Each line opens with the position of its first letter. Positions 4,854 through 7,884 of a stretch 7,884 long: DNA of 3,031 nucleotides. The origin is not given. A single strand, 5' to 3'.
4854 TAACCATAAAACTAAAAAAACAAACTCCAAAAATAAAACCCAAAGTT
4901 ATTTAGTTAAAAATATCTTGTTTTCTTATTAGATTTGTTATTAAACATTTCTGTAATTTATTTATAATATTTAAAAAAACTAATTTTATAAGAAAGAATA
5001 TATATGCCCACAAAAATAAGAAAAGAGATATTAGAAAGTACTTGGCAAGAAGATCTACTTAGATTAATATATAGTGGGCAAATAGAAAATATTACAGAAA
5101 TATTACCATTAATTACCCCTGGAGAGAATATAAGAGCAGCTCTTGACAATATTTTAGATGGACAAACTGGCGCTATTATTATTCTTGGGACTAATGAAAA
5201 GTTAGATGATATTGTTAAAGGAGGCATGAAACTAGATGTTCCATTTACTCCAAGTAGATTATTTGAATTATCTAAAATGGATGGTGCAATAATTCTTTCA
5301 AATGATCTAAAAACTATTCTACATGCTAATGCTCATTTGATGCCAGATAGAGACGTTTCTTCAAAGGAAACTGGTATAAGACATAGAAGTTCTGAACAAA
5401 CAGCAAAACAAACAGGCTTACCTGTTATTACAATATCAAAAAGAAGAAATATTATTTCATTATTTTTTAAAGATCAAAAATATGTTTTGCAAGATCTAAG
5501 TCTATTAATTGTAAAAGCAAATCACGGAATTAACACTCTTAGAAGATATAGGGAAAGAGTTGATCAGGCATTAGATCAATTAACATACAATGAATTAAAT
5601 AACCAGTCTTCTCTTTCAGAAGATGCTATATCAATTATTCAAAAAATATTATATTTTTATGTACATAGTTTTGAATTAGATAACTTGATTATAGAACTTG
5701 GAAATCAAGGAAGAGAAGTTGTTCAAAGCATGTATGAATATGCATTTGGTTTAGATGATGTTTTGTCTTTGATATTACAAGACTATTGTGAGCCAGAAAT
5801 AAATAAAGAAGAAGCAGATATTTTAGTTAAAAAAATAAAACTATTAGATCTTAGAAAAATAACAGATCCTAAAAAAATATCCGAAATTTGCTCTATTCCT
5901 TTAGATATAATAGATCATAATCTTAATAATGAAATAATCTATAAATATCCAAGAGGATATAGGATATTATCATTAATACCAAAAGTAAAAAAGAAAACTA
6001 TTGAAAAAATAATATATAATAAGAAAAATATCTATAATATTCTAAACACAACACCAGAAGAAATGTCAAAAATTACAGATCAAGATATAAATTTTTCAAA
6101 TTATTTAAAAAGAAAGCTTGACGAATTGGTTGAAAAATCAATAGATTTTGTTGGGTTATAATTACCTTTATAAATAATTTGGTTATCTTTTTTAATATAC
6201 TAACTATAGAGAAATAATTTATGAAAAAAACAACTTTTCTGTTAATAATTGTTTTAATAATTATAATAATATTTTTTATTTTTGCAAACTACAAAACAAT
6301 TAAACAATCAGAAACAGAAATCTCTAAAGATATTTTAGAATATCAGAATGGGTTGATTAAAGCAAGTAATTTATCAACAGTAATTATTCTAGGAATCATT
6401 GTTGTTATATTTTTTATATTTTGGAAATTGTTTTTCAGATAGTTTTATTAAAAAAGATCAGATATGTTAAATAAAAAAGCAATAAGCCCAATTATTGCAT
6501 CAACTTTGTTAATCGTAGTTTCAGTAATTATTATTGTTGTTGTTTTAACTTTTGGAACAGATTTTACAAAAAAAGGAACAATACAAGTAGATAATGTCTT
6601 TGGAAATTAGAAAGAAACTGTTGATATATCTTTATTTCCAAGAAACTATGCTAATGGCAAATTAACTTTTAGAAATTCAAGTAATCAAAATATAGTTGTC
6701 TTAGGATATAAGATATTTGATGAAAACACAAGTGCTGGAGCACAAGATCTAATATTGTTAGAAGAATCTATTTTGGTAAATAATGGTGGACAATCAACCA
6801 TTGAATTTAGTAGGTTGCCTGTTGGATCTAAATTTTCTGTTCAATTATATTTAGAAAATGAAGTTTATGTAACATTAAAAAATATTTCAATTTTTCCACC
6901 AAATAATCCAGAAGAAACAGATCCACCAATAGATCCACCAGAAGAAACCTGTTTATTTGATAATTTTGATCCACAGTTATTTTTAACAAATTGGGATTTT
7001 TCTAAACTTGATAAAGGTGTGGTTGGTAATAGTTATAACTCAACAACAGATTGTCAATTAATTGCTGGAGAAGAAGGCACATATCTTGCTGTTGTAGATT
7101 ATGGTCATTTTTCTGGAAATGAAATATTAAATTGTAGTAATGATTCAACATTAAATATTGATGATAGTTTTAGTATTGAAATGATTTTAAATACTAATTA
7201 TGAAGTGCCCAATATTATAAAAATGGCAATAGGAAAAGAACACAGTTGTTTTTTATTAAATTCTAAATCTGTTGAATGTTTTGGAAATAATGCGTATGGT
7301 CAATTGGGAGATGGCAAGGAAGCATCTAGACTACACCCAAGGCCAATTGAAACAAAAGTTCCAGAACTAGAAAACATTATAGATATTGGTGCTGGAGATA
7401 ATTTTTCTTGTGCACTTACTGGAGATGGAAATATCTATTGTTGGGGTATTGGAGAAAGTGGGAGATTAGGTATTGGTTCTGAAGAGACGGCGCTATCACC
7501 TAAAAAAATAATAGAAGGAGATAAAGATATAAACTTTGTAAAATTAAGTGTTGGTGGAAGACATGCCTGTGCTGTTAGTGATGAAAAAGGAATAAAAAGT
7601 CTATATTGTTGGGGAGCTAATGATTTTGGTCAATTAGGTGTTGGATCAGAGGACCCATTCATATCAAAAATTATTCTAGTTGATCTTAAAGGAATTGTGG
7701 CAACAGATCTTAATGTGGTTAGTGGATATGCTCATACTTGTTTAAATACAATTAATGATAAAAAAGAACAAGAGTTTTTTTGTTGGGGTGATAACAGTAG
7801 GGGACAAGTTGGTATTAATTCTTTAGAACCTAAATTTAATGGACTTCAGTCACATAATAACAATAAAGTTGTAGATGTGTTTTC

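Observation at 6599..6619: In-frame TAG (6608-6610) separates the signal-peptide helix from a body of more than 424 open codons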

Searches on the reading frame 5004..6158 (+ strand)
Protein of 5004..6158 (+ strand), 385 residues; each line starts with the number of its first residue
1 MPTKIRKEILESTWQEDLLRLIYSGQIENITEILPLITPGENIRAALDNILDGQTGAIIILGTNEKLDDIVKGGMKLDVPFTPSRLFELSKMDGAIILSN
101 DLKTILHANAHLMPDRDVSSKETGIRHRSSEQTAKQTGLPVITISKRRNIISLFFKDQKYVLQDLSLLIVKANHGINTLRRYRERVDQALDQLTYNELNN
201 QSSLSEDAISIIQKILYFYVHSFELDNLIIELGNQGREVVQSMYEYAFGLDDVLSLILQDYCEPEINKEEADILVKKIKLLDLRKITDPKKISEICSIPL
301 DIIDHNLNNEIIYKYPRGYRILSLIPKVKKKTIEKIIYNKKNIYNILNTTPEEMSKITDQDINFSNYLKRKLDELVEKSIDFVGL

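Call 7: search_protein_families(library=pfam, proteins=[window:5004-6158:+], max_evalue=0.01)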
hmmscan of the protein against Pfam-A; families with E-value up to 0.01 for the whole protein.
window:5004-6158:+ (385 aa): 4 families
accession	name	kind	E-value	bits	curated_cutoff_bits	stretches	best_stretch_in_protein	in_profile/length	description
PF02457.21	DAC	-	3.7e-25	88.3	27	1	45-157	2-117/119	DisA bacterial checkpoint controller nucleotide-binding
PF10635.14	DisA-linker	-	1.8e-20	73.6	25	1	162-296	1-133/142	DisA bacterial checkpoint controller linker region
PF08463.15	EcoEI_R_C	-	0.0059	17.2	24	0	159-226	63-123/163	EcoEI R protein C-terminal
PF07609.16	DUF1572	-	0.0083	16.3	23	0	176-216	11-51/163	Protein of unknown function (DUF1572)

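Call 20: search_protein_families(library=ncbifam, proteins=[window:5004-6158:+], max_evalue=1)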
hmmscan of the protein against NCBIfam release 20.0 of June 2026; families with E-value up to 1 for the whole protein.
window:5004-6158:+ (385 aa): 3 families
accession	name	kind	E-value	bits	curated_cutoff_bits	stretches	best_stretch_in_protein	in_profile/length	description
NF010009.0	PRK13482.1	equivalog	3.7e-95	319.1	201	1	28-380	7-352/357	DNA integrity scanning diadenylate cyclase DisA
TIGR00159.1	TIGR00159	equivalog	9.9e-07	28.3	188.8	1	41-152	112-226/254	diadenylate cyclase CdaA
NF038328.1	c-di-AMP_CdaS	exception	3.9e-05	23.3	225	1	42-162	66-190/191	sporulation-specific diadenylate cyclase CdaS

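Call 40: find_encoding_contigs(protein=window:5004-6158:+, flank=3500, max_places=10)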
Protein window:5004-6158:+ (385 aa): 3 contigs read that carry it; 3 places shown.
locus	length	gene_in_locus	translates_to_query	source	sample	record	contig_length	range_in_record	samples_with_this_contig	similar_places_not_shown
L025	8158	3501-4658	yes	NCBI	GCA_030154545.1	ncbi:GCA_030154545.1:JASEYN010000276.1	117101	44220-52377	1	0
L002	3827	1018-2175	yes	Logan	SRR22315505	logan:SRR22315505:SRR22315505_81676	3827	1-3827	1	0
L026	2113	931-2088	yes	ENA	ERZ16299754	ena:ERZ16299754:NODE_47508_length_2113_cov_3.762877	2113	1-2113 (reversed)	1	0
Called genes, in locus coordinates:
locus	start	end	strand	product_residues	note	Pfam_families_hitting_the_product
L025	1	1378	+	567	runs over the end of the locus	PF00749:tRNA-synt_1c, PF03950:tRNA-synt_1c_C, PF20974:tRNA-synt_1c_C2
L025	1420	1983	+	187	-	PF23023:Anti-Pycsar_Apyc1 (weak), PF00753:Lactamase_B, PF19583:ODP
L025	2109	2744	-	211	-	PF00702:Hydrolase, PF13419:HAD_2, PF13242:Hydrolase_like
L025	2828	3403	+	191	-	PF00583:Acetyltransf_1, PF13673:Acetyltransf_10, PF13508:Acetyltransf_7 (weak)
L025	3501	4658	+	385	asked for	PF02457:DAC, PF10635:DisA-linker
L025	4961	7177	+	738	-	PF25384:Alsin_RLD (faint), PF25390:WD40_RLD, PF13540:RCC1_2 (weak), PF00415:RCC1, PF13540:RCC1_2, PF25390:WD40_RLD, PF13540:RCC1_2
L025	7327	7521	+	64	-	PF00313:CSD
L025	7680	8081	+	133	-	PF04015:DUF362 (weak)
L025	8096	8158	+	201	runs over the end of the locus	PF04015:DUF362, PF13237:Fer4_10, PF14697:Fer4_21 (weak), PF12838:Fer4_7, PF13187:Fer4_9, PF25160:LdpA_Fe-S-bd, PF00037:Fer4 (weak), PF12837:Fer4_6, +5 more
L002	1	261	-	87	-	?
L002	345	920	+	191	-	PF00583:Acetyltransf_1, PF13673:Acetyltransf_10, PF13508:Acetyltransf_7 (weak)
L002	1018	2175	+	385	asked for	PF02457:DAC, PF10635:DisA-linker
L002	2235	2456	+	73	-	-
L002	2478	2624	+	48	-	-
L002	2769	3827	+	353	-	?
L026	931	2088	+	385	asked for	PF02457:DAC, PF10635:DisA-linker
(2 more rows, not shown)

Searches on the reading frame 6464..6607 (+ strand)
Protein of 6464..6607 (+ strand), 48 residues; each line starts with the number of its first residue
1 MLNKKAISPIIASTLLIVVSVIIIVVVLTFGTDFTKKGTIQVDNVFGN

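Call 7: search_protein_families(library=pfam, proteins=[window:6464-6607:+], max_evalue=0.01)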
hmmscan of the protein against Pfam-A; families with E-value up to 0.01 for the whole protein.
window:6464-6607:+ (48 aa): 0 families

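Call 11: find_encoding_contigs(protein=window:6464-6607:+, flank=10000, max_places=10)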
Protein window:6464-6607:+ (48 aa): 1 contig read that carries it; 1 place shown.
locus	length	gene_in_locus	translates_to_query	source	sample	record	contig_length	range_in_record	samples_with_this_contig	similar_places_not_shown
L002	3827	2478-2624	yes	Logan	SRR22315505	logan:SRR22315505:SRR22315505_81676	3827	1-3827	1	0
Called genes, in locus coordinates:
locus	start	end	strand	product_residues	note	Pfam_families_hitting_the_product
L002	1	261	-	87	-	?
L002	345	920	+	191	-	PF00583:Acetyltransf_1, PF13673:Acetyltransf_10, PF13508:Acetyltransf_7 (weak)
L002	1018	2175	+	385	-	PF02457:DAC, PF10635:DisA-linker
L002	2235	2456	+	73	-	-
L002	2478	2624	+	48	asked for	-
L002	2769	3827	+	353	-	?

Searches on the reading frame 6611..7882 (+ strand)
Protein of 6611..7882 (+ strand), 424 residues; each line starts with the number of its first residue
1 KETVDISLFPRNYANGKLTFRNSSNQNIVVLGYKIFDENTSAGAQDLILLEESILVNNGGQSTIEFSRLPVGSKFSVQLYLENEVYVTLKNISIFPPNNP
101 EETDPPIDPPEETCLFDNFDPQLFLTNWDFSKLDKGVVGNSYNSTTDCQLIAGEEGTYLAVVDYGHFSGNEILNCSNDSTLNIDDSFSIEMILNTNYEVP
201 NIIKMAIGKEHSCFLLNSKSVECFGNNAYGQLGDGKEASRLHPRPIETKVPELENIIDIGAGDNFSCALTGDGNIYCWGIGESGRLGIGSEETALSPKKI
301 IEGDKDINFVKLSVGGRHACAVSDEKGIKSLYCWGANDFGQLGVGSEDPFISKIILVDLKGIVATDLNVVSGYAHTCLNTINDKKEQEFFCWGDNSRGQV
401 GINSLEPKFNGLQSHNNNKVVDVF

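Call 7: search_protein_families(library=pfam, proteins=[window:6611-7882:+], max_evalue=0.01)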
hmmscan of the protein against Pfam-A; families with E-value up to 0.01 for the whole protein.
window:6611-7882:+ (424 aa): 4 families
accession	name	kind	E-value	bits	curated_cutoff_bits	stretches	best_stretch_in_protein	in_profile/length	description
PF25390.1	WD40_RLD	-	1e-38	134.1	150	1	199-409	30-236/363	RCC1-like domain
PF00415.24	RCC1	-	3.9e-34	117.4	21.7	3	272-322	1-50/50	Regulator of chromosome condensation (RCC1) repeat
PF13540.12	RCC1_2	-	3.8e-29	100.1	22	4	256-284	1-29/30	Regulator of chromosome condensation (RCC1) repeat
PF25384.1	Alsin_RLD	-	0.0089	15.8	100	0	211-287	234-308/405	Alsin RCC1-like domain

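Call 50: predict_structure(protein=window:6611-7882:+)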
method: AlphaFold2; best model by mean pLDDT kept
length: 424 residues; sequences in the alignment: 1
mean_pLDDT: 44.0   pTM: 0.41
mean pLDDT of the five models: 44.0, 39.4, 35.4, 34.9, 34.9
residues with pLDDT >= 90: 0; 70-90: 36; 50-70: 132; < 50: 256
segments of 3 or more residues with pLDDT < 50: 1-16, 42-44, 70-73, 90-202, 225-252, 281-297, 302-304, 343-369, 371-373, 393-424
pLDDT, mean of each block of 10 residues (from residue 1): 27 43 64 66 51 65 55 58 55 35 27 20 23 24 26 28 26 24 25 29 56 60 45 27 33 66 72 69 39 42 56 68 66 61 41 40 42 51 53 44 29 26 25
secondary structure, 60 per line:
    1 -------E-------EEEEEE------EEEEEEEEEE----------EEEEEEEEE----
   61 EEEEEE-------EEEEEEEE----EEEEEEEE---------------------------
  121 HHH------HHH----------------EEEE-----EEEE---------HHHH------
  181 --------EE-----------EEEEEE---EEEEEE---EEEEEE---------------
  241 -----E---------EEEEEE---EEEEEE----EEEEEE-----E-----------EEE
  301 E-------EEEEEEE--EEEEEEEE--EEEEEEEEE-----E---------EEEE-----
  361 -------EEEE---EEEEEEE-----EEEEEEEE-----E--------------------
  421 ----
elements in order: E16-21 E28-37 E48-56 E61-66 E74-81 E86-93 E149-152 E158-161 H171-174 E202-207 E211-216 E220-225 E256-261 E265-270 E275-280 E298-301 E309-315 E318-325 E328-336 E352-355 E368-371 E375-381 E387-394
